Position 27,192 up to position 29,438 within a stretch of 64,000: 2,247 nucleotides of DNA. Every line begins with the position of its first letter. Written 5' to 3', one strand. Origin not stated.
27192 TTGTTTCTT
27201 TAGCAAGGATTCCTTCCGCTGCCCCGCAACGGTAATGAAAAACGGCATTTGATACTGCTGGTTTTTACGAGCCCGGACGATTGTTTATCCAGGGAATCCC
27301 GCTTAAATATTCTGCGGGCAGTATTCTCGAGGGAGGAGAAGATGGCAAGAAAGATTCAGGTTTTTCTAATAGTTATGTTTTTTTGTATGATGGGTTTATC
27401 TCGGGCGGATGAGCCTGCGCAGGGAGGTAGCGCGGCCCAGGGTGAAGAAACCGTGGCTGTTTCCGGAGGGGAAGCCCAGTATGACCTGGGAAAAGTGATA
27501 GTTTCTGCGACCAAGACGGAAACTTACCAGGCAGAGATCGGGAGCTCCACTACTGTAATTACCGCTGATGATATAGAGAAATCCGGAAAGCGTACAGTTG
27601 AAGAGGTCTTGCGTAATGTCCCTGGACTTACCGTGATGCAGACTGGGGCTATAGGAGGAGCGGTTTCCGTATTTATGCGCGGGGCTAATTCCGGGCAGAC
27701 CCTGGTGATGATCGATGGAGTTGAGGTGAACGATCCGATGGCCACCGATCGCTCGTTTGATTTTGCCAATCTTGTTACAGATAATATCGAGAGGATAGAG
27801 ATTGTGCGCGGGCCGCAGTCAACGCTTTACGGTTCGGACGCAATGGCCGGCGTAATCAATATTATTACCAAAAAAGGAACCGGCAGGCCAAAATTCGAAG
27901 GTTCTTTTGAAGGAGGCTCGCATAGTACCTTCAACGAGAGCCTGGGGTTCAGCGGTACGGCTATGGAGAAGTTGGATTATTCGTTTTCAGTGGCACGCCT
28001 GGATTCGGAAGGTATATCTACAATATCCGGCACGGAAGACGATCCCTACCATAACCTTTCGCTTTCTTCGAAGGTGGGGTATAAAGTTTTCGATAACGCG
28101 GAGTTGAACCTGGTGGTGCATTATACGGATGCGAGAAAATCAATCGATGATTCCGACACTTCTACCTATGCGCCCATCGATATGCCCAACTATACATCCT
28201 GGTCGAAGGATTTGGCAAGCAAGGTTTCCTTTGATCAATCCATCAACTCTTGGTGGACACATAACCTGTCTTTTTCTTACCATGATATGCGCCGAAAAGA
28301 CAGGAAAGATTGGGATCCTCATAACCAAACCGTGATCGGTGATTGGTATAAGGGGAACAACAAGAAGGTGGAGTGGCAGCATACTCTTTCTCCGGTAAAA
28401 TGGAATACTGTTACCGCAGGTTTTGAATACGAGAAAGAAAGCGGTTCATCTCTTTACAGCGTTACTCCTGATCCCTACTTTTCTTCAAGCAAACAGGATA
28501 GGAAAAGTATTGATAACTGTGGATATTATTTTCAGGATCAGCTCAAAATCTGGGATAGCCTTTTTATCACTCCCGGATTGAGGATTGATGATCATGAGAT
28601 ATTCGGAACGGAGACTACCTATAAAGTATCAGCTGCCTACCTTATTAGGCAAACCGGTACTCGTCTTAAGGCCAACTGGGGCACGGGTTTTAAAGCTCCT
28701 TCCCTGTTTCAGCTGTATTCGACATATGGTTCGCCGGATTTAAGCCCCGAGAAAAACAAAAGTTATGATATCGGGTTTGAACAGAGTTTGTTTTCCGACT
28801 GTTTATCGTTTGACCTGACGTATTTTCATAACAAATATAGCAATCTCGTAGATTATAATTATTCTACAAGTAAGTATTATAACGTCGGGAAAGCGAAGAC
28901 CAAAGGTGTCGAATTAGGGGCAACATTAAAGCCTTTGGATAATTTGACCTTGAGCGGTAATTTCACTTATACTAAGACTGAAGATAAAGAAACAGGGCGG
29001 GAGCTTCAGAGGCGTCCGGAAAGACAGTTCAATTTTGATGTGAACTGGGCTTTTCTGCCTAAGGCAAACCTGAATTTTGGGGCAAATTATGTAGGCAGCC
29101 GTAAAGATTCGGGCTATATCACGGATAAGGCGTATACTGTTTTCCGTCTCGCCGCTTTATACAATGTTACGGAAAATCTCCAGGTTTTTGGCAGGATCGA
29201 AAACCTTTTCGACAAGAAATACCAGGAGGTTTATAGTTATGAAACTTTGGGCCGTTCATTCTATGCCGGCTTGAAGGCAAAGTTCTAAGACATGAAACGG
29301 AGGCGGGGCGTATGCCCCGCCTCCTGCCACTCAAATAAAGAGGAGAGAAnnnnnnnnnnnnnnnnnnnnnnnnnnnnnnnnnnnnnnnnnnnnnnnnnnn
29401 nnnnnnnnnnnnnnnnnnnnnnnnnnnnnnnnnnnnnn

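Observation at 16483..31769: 15-kb cobamide salvage, remodelling and import island under two separate cobalamin riboswitches, with no corrin-ring synthesis genes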

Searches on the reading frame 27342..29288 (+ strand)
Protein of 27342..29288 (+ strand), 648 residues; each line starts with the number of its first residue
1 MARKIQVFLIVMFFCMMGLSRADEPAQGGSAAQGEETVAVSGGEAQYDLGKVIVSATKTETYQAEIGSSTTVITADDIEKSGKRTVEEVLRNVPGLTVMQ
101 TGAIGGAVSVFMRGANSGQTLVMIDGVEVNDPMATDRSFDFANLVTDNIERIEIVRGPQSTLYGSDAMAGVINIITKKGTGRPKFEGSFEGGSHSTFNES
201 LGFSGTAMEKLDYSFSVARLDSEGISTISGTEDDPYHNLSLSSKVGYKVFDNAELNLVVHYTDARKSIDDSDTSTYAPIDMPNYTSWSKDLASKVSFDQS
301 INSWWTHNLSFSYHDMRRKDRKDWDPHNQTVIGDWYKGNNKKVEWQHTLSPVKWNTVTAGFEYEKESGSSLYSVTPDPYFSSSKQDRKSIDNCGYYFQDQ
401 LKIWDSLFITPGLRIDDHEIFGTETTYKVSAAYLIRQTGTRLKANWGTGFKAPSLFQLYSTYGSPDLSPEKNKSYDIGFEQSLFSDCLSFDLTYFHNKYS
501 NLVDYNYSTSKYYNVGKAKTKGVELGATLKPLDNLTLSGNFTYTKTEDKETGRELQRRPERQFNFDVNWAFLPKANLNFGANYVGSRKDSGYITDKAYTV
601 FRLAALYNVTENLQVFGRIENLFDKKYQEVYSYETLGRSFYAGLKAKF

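Call 7: search_protein_families(library=ncbifam, proteins=[window:27342-29288:+], max_evalue=0.00001)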
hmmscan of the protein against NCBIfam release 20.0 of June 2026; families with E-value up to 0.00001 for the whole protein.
window:27342-29288:+ (648 aa): 33 families (the best 25 are shown)
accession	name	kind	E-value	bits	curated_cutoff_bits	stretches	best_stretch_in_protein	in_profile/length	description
TIGR01779.1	TonB-B12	equivalog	7.4e-98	328.7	599.7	1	46-643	26-609/614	TonB-dependent vitamin B12 receptor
NF007926.1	PRK10641.1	equivalog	8.7e-83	278.9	836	1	46-641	24-610/617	TonB-dependent vitamin B12 receptor BtuB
TIGR01785.1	TonB-hemin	subfamily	2.7e-58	197.9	316.85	1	50-648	2-677/677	TonB-dependent heme/hemoglobin receptor family protein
TIGR01783.1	TonB-siderophor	subfamily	1.1e-50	173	223.5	1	65-648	1-649/649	TonB-dependent siderophore receptor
NF007478.2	PRK10064.1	equivalog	1.6e-49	168.8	745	2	50-188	31-167/663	catecholate siderophore receptor CirA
NF010010.0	PRK13483.1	equivalog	3.1e-49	167.6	927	1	43-648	27-660/660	ligand-gated channel protein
TIGR01786.1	TonB-hemlactrns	subfamily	3.7e-44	151.2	323.75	2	244-648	284-719/719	TonB-dependent hemoglobin/transferrin/lactoferrin family receptor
NF053590.1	TonB_dep_TOL0244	equivalog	3.8e-43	148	645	1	53-646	15-602/604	TOL_0244 family TonB-dependent receptor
NF010048.1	PRK13524.1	subfamily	2.8e-41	141.8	493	2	343-628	377-712/744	FepA family TonB-dependent siderophore receptor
NF010038.0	PRK13513.1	equivalog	5.5e-41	140.8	942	2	36-191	22-177/659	ligand-gated channel protein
NF010012.0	PRK13486.1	equivalog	5.6e-40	137.4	924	2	52-181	28-162/696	TonB-dependent receptor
TIGR04056.1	OMP_RagA_SusC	subfamily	3.8e-34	118.2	368.25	2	43-192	72-220/981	SusC/RagA family TonB-linked outer membrane protein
NF010051.0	PRK13528.1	subfamily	6.8e-34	117.2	583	3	48-182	33-177/727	FepA family TonB-dependent siderophore receptor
NF049946.1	TonB_dep_CU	exception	2e-33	115.6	700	2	14-434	7-401/683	TonB-dependent receptor, CU motif-type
NF050067.1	TonBEntbctnRecCfrA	equivalog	5.5e-32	110.9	1200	2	43-180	20-161/698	TonB-dependent ferric enterobactin receptor CfrA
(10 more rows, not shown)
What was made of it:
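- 27342..29288 (+): btuB-like TonB-dependent outer-membrane receptor. Best NCBIfam hit is TIGR01779 (TonB-B12), 328.7 bits, below its cut-off of 599.7, call 7.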

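Call 8: search_protein_families(library=pfam, proteins=[window:27342-29288:+], max_evalue=0.001)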
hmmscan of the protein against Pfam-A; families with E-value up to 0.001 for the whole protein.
window:27342-29288:+ (648 aa): 4 families
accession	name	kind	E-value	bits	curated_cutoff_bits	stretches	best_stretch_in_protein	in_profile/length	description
PF00593.30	TonB_dep_Rec_b-barrel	-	7.5e-54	184.7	27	1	262-622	38-436/436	TonB dependent receptor-like, beta-barrel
PF07715.20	Plug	-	1.3e-29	103.2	23.9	1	65-171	4-107/107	TonB-dependent Receptor Plug Domain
PF14905.12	OMP_b-brl_3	-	3.4e-10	40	27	1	461-634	207-385/408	Outer membrane protein beta-barrel family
PF07642.17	BBP2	-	5.9e-05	22.9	26.2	1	497-631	147-276/339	Putative beta-barrel porin-2, OmpL-like. bbp2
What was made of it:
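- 27342..29288 (+): Plug and barrel Pfam domains, call 8.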

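Call 20: find_related_loci(query=window:27342-29288:+, collection=metagenome_contigs, flank=10000)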
Query window:27342-29288:+ (648 aa) in metagenome_contigs; peptide patterns used: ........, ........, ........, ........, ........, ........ (x = any residue, [..] = any of these).
57 stretches matched a pattern; 16 encode a relative of the query (tblastn E <= 1e-3); 16 distinct loci.
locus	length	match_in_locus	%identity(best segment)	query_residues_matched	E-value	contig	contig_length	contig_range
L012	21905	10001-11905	77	1-648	0e+0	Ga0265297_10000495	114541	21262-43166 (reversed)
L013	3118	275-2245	69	1-648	0e+0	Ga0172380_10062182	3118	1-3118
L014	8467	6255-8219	68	1-648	0e+0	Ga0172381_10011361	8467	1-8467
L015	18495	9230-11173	68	1-648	0e+0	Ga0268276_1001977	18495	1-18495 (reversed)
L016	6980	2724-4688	67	1-648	0e+0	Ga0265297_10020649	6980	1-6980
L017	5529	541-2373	71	46-648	0e+0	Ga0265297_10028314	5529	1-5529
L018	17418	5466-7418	67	1-648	0e+0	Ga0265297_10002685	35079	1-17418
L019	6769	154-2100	67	1-648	0e+0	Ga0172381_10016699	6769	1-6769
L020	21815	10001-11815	70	46-648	0e+0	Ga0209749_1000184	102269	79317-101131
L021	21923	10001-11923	67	1-648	0e+0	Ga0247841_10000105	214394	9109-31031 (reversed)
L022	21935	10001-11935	66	1-648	0e+0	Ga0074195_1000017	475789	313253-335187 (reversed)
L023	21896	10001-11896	66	1-648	0e+0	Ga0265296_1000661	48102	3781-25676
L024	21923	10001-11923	66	1-648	0e+0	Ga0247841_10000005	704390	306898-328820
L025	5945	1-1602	66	119-648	0e+0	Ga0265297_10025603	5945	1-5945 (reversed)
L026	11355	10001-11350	72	46-499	0e+0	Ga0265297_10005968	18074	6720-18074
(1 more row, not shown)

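Call 40: search_protein_families(library=pfam, proteins=[L015:7582-8256:+, L020:5865-6464:+, L021:6378-7802:+, L023:2802-3734:+, L023:4083-5468:+, L023:5540-6307:+, L024:2263-3012:+, L012:13600-14337:+, L024:5465-6142:+], max_evalue=0.01)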
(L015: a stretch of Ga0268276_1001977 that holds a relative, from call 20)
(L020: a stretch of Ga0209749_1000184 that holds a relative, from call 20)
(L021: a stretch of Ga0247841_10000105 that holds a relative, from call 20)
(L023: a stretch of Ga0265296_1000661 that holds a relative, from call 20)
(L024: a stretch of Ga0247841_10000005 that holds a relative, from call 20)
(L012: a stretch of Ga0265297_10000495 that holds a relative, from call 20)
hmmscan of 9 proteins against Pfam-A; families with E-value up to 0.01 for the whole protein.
L015:7582-8256:+ (224 aa): 1 family
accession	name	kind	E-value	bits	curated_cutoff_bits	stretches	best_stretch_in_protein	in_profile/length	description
PF01902.24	Diphthami_syn_2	-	2.1e-54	184.8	23.2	1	5-222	2-216/219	Diphthamide synthase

L020:5865-6464:+ (199 aa): 1 family
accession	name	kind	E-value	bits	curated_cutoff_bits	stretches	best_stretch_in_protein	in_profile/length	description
PF00300.27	His_Phos_1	-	1e-53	182.4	21.7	1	6-195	1-194/194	Histidine phosphatase superfamily (branch 1)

L021:6378-7802:+ (474 aa): 3 families
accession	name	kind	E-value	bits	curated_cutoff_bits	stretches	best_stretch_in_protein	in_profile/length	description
PF04055.27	Radical_SAM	-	4.7e-19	69.6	29.5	1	98-264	2-166/166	Radical SAM superfamily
PF13186.11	SPASM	-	5.4e-06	27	21.5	1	343-406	1-66/67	Iron-sulfur cluster-binding domain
PF13353.11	Fer4_12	-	0.0082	16.9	22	0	102-177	14-82/137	4Fe-4S single cluster domain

L023:2802-3734:+ (310 aa): 2 families
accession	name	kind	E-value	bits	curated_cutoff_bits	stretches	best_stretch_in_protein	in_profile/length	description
PF00733.27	Asn_synthase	-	1.5e-35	124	21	2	10-140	2-141/354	Asparagine synthase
PF00764.25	Arginosuc_synth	-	0.0053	17.2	27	0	26-81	4-63/162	Arginosuccinate synthase N-terminal HUP domain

L023:4083-5468:+ (461 aa): 3 families
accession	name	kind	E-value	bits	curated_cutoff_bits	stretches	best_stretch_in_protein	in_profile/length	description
PF04055.27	Radical_SAM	-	4.1e-18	66.5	29.5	1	87-253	2-166/166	Radical SAM superfamily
PF13186.11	SPASM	-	8.2e-06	26.5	21.5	1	332-395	1-66/67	Iron-sulfur cluster-binding domain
PF13353.11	Fer4_12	-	0.002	18.9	22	1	91-177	14-95/137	4Fe-4S single cluster domain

L023:5540-6307:+ (255 aa): 1 family
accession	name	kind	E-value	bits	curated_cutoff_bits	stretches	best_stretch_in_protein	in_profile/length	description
PF01902.24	Diphthami_syn_2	-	1.8e-51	175.2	23.2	2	7-151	2-143/219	Diphthamide synthase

L024:2263-3012:+ (249 aa): 1 family
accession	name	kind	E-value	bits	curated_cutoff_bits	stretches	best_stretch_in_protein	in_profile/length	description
PF02571.20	CbiJ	-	1.6e-36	126.4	28.6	1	2-245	2-230/234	Precorrin-6x reductase CbiJ/CobK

L012:13600-14337:+ (245 aa): 2 families
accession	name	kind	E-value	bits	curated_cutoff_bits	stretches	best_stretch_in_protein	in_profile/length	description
PF02511.20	Thy1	-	1.2e-70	237.7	24.8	1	9-208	1-190/191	Thymidylate synthase complementing protein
PF12026.14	CAS_C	-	0.0072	16.6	25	0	101-220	7-119/197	Crk-Associated Substrate C-terminal domain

L024:5465-6142:+ (225 aa): 1 family
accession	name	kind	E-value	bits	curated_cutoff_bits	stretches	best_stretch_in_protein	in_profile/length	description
PF01902.24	Diphthami_syn_2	-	3.9e-55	187.2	23.2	1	1-213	1-215/219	Diphthamide synthase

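Call 41: search_protein_families(library=ncbifam, proteins=[L015:7582-8256:+, L020:5865-6464:+, L021:6378-7802:+, L023:2802-3734:+, L023:4083-5468:+, L024:2263-3012:+], max_evalue=0.01)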
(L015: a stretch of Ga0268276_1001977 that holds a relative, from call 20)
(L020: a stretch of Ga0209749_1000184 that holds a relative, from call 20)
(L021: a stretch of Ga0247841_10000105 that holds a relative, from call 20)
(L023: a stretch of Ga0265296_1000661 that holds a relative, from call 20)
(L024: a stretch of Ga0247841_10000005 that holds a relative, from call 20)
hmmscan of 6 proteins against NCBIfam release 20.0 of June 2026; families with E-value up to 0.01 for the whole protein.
L015:7582-8256:+ (224 aa): 3 families
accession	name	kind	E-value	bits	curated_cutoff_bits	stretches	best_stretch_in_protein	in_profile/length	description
TIGR03679.1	Dph6_archaeal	equivalog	7.7e-43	146.3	197.3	1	10-211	4-209/218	diphthine--ammonia ligase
NF052346.1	PAB0415_fam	hypoth_equivalog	6.9e-25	88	250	1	9-204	3-192/205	PAB0415 family putative ATP pyrophosphatase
NF052347.1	TTX_0299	hypoth_equivalog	4.2e-16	59.1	250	1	9-201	3-184/200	TTX_0299 family putative ATP pyrophosphatase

L020:5865-6464:+ (199 aa): 22 families
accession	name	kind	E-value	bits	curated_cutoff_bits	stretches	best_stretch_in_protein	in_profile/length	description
TIGR03162.1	ribazole_cobC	equivalog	2.8e-42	144.1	162.9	1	6-165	1-159/176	alpha-ribazole phosphatase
NF011580.0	PRK15004.1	equivalog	8.8e-36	123.8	250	1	5-195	2-196/203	adenosylcobalamin/alpha-ribazole phosphatase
NF045917.1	PhserinePhPspA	equivalog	9.2e-34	117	350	1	4-198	2-200/211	phosphoserine phosphatase PspA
NF005567.0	PRK07238.1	equivalog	2.7e-27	96.1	326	1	3-198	177-377/378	bifunctional RNase H/acid phosphatase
NF009994.0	PRK13463.1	equivalog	3e-24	85.9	277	1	4-198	3-202/203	phosphoserine phosphatase 1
NF002901.0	PRK03482.1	equivalog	2.1e-21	76.5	261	1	6-164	4-164/215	2,3-diphosphoglycerate-dependent phosphoglycerate mutase GpmB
NF010713.0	PRK14115.1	equivalog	5.6e-19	68.4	305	1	4-100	2-105/248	2,3-diphosphoglycerate-dependent phosphoglycerate mutase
TIGR01258.1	pgm_1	subfamily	2.9e-18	66.2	81.7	1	5-100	2-104/245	2,3-bisphosphoglycerate-dependent phosphoglycerate mutase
TIGR03848.1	MSMEG_4193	subfamily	1.1e-17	64.1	203.85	1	6-195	2-199/204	MSMEG_4193 family putative phosphomutase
NF009993.0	PRK13462.1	equivalog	1.7e-17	63.8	226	1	4-187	6-186/203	acid phosphatase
NF010718.0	PRK14120.1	equivalog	2.4e-16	59.8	366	1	3-128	4-136/249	phosphoglyceromutase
NF002217.0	PRK01112.1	equivalog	6.5e-16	58.4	320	1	4-80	2-78/228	2,3-bisphosphoglycerate-dependent phosphoglycerate mutase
NF038349.1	dPGM_arch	equivalog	1.6e-15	57.5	225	1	7-189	2-177/194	2,3-diphosphoglycerate-dependent phosphoglycerate mutase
NF002339.0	PRK01295.1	equivalog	6e-14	52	316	1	5-160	4-168/206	2,3-bisphosphoglycerate-dependent phosphoglycerate mutase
NF010714.0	PRK14116.1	equivalog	1e-13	51.3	401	1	4-102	2-107/229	2,3-diphosphoglycerate-dependent phosphoglycerate mutase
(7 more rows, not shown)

L021:6378-7802:+ (474 aa): 72 families (the best 25 are shown)
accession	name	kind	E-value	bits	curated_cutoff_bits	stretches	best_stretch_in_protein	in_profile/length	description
TIGR04163.1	rSAM_cobopep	equivalog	4.3e-202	671.5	375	1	31-457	2-428/428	peptide-modifying radical SAM enzyme CbpB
NF047865.1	rSAM_PapB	equivalog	5.5e-41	140.9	340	1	100-430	10-330/330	PapB family radical SAM/SPASM ranthipeptide maturase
TIGR03942.1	sulfatase_rSAM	equivalog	4e-38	131.4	349.45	1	101-439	9-348/363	anaerobic sulfatase maturase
NF041298.1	rSAM_mat_DynA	equivalog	1.7e-37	129.2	450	1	98-435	6-340/356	dynobactin maturation radical SAM/SPASM protein DynA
TIGR03974.1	rSAM_six_Cys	equivalog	4.9e-32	111.4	425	1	100-446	104-447/451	thioether cross-link-forming SCIFF peptide maturase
TIGR03978.1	rSAM_paired_1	equivalog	5.7e-32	111.1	370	1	57-457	43-462/466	His-Xaa-Ser system radical SAM maturase HxsB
NF040492.1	not_ScfB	exception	7.1e-32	110.8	855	1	94-447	96-447/450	ScfB-related radical SAM/SPASM orphan maturase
NF041707.1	rSAM_YhhB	equivalog_domain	6.8e-31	107.5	445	1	100-442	9-359/369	cyclophane-forming radical SAM/SPASM peptide maturase YhhB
TIGR03906.1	quino_hemo_SAM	equivalog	6.6e-29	100.9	453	1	95-448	96-447/467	quinohemoprotein amine dehydrogenase maturation protein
TIGR04064.1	rSAM_nif11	equivalog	1.8e-28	99.5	518.7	1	100-452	85-437/459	nif11-like peptide radical SAM maturase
NF041718.1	rSAM_phane_AMC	equivalog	4.3e-24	85.2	425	1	92-266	5-177/362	cyclophane-forming radical SAM peptide maturase AmcB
TIGR04269.1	SAM_SPASM_FxsB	subfamily_domain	9.8e-24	84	370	1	101-328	10-246/363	FxsB family cyclophane-forming radical SAM/SPASM peptide maturase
NF010321.0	PRK13758.1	equivalog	1.4e-22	80.4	441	1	99-448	10-363/370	anaerobic sulfatase-maturase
TIGR04083.1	rSAM_pep_methan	hypoth_equivalog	1.7e-22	79.8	300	1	97-437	4-332/376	TIGR04083 family peptide-modifying radical SAM enzyme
TIGR04261.1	rSAM_GlyRichRpt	subfamily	3.3e-22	79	310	1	98-431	2-342/363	cyclophane-forming radical SAM/SPASM peptide maturase GrrM/OscB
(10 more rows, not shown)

L023:2802-3734:+ (310 aa): 7 families
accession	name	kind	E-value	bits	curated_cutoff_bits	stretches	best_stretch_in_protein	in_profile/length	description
NF006949.0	PRK09431.1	equivalog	4.8e-41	140.9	499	1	6-272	208-505/554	asparagine synthase B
TIGR01536.1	asn_synth_AEB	equivalog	8.6e-27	94.3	267.1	2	7-139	234-376/517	asparagine synthase (glutamine-hydrolyzing)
TIGR03104.1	trio_amidotrans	equivalog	8.8e-15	53.9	570.1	1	14-140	249-386/589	N-acetylglutaminylglutamine amidotransferase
NF033535.1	lass_lactam_cya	exception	2.6e-10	39.5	525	1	159-241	536-618/668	lasso peptide isopeptide bond-forming cyclase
TIGR03108.1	eps_aminotran_1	hypoth_equivalog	1.7e-08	33.6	816.9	1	166-222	507-559/628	XrtA/PEP-CTERM system amidotransferase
NF033561.1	macrolact_Ik_Al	subfamily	5.2e-06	25.4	300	0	150-217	423-485/561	albusnodin/ikarugamycin family macrolactam cyclase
NF010392.0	PRK13820.1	equivalog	0.007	15.4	512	1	26-83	7-68/395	argininosuccinate synthase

L023:4083-5468:+ (461 aa): 72 families (the best 25 are shown)
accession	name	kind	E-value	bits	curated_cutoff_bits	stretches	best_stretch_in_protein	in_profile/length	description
TIGR04163.1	rSAM_cobopep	equivalog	5.1e-205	681.1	375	1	19-446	1-428/428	peptide-modifying radical SAM enzyme CbpB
NF047865.1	rSAM_PapB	equivalog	5.6e-43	147.4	340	1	84-417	5-328/330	PapB family radical SAM/SPASM ranthipeptide maturase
NF041298.1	rSAM_mat_DynA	equivalog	1.6e-39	135.9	450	1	87-424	6-340/356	dynobactin maturation radical SAM/SPASM protein DynA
TIGR03942.1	sulfatase_rSAM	equivalog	2.3e-34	119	349.45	1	90-426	9-346/363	anaerobic sulfatase maturase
TIGR03974.1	rSAM_six_Cys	equivalog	1.4e-30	106.6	425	1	84-433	99-445/451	thioether cross-link-forming SCIFF peptide maturase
NF040492.1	not_ScfB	exception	1.3e-29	103.4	855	1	83-430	96-441/450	ScfB-related radical SAM/SPASM orphan maturase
TIGR04064.1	rSAM_nif11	equivalog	1.8e-29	102.8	518.7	1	88-430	84-426/459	nif11-like peptide radical SAM maturase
TIGR03978.1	rSAM_paired_1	equivalog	3.7e-29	101.8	370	1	85-445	86-461/466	His-Xaa-Ser system radical SAM maturase HxsB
NF041707.1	rSAM_YhhB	equivalog_domain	7.4e-27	94.2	445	1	89-259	9-188/369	cyclophane-forming radical SAM/SPASM peptide maturase YhhB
TIGR03906.1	quino_hemo_SAM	equivalog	2.8e-26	92.2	453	1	82-432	94-442/467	quinohemoprotein amine dehydrogenase maturation protein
TIGR04261.1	rSAM_GlyRichRpt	subfamily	2.5e-25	89.3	310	1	87-418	2-340/363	cyclophane-forming radical SAM/SPASM peptide maturase GrrM/OscB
NF041718.1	rSAM_phane_AMC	equivalog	4.1e-25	88.5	425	1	81-402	5-324/362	cyclophane-forming radical SAM peptide maturase AmcB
NF010321.0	PRK13758.1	equivalog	1.1e-24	87.3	441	1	89-435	12-360/370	anaerobic sulfatase-maturase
NF050035.1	rSAM_WgK_link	exception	1.1e-22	80.6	650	2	80-257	7-175/367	radical SAM/SPASM peptide maturase WgkB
TIGR04084.1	rSAM_AF0577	subfamily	5.3e-22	78.2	225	1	89-413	4-293/347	TIGR04084 family radical SAM/SPASM domain-containing protein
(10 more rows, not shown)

L024:2263-3012:+ (249 aa): 6 families
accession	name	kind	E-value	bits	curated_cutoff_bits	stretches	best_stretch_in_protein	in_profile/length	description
TIGR00715.1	precor6x_red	equivalog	4.9e-34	118.1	129.85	1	2-244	3-247/256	precorrin-6A reductase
NF005970.0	PRK08057.1-4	equivalog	1.8e-30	105.9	245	1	1-246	1-248/256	cobalt-precorrin-6A reductase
NF005967.0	PRK08057.1-1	equivalog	1.1e-22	80.6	358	1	2-232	6-236/263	cobalt-precorrin-6A reductase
NF005968.0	PRK08057.1-2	equivalog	1.1e-20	74.4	231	1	57-246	59-240/248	cobalt-precorrin-6A reductase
NF005971.0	PRK08057.1-5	equivalog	2.4e-09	37.1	431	1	56-243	61-237/248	cobalt-precorrin-6A reductase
NF005969.0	PRK08057.1-3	equivalog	2.1e-07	30.6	302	1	56-233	55-221/243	cobalt-precorrin-6A reductase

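Call 46: find_homologous_proteins(query=L024:2263-3012:+, max_evalue=1e-10)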
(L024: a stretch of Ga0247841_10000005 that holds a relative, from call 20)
Query L024:2263-3012:+ (249 aa): 30 proteins with E <= 1e-10 among 733 candidates.
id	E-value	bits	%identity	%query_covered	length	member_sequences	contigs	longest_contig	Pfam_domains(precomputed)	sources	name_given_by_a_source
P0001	3.1e-160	549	100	100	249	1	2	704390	PF02571.21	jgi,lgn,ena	-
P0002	7.7e-133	459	82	100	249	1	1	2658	PF02571.21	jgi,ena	-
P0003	2.6e-124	431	76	100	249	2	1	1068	PF02571.21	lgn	-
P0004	1.9e-119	415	76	100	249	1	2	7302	PF02571.21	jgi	jgi:Precorrin-6x reductase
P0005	7.9e-119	413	76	100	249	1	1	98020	PF02571.21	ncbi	ncbi:MAG: precorrin-6A/cobalt-precorrin-6A reductase [Smithellaceae bacterium]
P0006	2.3e-118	412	74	100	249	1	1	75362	PF02571.21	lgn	-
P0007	8.9e-118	410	73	100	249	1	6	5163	PF02571.21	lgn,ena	-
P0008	8.7e-117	407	72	100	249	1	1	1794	PF02571.21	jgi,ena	-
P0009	9.2e-117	407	76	100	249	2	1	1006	PF02571.21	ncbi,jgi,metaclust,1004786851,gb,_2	metaclust:\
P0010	4.9e-112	391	71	100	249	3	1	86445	PF02571.21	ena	-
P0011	1.3e-111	390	69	100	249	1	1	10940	PF02571.21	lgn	-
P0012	3.9e-109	382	67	100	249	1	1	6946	PF02571.21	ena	-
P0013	7.1e-106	371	69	100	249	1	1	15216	PF02571.21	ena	-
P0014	9.9e-105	367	65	100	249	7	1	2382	PF02571.21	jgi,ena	-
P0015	3.7e-104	365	63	100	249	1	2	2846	PF02571.21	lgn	-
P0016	2.4e-103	363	64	100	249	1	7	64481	PF02571.21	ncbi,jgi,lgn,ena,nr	ncbi:MAG TPA: precorrin-6A/cobalt-precorrin-6A reductase [Smithellaceae bacterium]|nr:precorrin-6A/c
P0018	1.0e-101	357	78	81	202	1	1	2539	PF02571.21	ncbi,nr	ncbi:MAG: precorrin-6A/cobalt-precorrin-6A reductase, partial [Candidatus Omnitrophota bacterium]|nr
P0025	3.2e-75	271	52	100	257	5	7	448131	PF02571.21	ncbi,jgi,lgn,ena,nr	ncbi:MAG TPA: precorrin-6A/cobalt-precorrin-6A reductase [Candidatus Omnitrophota bacterium]|nr:prec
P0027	1.0e-64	236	64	70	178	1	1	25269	PF02571.21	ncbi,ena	-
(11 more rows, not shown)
